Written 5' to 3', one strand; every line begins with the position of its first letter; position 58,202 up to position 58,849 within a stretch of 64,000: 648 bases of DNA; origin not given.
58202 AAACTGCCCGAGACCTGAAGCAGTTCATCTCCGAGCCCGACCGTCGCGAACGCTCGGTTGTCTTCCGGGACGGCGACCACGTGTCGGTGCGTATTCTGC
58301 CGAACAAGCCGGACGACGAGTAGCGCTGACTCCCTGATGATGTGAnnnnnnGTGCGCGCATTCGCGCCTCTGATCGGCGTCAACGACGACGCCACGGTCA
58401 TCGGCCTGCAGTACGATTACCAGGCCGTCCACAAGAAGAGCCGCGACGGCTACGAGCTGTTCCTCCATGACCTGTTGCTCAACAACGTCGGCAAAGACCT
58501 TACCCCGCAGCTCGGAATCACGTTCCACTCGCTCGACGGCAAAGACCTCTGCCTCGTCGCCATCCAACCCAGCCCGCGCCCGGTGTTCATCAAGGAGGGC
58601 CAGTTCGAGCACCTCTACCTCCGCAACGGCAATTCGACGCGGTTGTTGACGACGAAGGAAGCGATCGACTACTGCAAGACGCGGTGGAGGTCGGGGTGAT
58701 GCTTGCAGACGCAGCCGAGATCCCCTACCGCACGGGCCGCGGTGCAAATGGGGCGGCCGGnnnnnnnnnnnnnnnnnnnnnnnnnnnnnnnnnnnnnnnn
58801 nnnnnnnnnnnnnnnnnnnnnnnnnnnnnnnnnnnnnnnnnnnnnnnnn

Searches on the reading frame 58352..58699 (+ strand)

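Call 42: search_protein_families(library=padloc, proteins=[window:58352-58699:+], max_evalue=0.001)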
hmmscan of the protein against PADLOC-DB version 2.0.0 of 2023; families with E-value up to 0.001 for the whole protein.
window:58352-58699:+ (115 aa): 0 families

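Call 85: search_protein_families(library=pfam, proteins=[window:58352-58699:+], max_evalue=0.01)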
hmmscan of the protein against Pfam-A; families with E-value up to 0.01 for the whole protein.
window:58352-58699:+ (115 aa): 1 family
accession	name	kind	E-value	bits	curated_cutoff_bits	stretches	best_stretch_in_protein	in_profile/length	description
PF04326.19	SLFN_AlbA_2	-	1.5e-06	29.2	25.3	1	7-99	36-117/118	Schlafen, AlbA_2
